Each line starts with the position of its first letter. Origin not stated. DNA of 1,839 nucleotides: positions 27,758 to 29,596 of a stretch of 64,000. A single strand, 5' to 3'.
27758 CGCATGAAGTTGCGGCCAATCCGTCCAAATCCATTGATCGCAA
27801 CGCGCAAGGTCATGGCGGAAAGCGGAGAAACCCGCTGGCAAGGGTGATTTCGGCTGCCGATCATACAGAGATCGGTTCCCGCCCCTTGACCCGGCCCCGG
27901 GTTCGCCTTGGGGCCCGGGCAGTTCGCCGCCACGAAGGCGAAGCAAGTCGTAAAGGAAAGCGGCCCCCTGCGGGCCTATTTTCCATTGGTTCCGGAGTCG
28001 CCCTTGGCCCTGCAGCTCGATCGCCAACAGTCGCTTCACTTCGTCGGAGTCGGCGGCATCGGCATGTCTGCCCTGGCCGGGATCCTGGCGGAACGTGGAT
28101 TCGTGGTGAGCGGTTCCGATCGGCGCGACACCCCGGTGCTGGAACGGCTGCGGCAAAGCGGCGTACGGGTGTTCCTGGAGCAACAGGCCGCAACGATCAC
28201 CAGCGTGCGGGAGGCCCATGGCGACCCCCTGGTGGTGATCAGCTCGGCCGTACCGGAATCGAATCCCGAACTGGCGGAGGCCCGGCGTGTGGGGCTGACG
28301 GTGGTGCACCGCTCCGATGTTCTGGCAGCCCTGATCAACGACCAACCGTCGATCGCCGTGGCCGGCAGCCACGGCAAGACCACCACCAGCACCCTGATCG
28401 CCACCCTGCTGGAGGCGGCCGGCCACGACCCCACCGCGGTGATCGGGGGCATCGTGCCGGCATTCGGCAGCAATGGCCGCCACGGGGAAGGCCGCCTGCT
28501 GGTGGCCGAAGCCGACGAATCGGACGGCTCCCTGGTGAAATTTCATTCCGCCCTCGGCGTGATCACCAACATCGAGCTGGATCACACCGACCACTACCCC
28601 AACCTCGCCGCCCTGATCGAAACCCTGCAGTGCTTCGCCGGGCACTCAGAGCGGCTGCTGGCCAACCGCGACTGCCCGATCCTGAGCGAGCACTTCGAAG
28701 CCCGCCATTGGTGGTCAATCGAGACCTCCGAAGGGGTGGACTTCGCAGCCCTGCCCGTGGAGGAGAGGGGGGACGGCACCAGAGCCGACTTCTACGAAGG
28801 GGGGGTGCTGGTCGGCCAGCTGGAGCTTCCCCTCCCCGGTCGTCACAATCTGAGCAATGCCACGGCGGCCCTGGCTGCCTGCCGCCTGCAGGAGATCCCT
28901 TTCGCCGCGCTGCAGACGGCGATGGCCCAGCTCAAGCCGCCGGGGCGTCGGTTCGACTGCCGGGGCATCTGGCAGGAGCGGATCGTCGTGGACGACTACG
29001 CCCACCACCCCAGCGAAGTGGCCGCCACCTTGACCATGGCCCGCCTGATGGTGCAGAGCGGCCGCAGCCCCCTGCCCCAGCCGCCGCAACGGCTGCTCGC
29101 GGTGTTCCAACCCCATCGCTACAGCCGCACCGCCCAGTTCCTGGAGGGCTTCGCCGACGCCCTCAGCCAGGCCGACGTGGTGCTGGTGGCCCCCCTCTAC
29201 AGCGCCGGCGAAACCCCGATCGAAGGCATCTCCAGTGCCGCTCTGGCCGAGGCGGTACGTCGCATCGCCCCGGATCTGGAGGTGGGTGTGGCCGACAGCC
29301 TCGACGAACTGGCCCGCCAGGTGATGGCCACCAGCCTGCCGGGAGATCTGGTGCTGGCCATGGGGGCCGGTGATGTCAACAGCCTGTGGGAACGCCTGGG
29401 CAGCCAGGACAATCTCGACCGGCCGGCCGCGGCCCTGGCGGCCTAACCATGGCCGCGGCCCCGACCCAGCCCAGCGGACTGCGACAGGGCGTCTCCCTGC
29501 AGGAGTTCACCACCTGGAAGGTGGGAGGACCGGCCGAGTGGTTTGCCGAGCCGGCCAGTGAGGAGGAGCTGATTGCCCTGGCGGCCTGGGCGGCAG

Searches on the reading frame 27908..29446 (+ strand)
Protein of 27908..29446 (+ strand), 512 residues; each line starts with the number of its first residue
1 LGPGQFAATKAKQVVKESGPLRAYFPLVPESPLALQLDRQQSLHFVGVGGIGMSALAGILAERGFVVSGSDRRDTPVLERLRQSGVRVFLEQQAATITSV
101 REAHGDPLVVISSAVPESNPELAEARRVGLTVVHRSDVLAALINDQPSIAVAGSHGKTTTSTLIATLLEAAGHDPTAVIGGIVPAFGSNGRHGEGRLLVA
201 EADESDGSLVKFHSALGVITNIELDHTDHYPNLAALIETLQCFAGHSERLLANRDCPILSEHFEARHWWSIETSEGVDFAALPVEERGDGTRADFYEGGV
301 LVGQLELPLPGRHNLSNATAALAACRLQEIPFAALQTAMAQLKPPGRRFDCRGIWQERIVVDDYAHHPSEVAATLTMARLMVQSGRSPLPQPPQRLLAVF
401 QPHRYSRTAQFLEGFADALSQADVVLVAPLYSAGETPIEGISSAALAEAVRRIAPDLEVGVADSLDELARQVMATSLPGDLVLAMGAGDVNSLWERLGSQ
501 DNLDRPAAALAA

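Call 42: search_protein_families(library=pfam, proteins=[window:27908-29446:+], max_evalue=0.00001)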
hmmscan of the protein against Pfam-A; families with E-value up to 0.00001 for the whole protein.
window:27908-29446:+ (512 aa): 3 families
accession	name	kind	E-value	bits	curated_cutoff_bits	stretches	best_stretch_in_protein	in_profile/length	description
PF01225.30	Mur_ligase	-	4.1e-24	85.2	21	1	43-145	2-93/95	Mur ligase family, catalytic domain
PF08245.18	Mur_ligase_M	-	7.3e-18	65.7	24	1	151-325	1-200/200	Mur ligase middle domain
PF02875.26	Mur_ligase_C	-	3e-17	64.1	28.4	1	347-488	1-127/127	Mur ligase, glutamate ligase domain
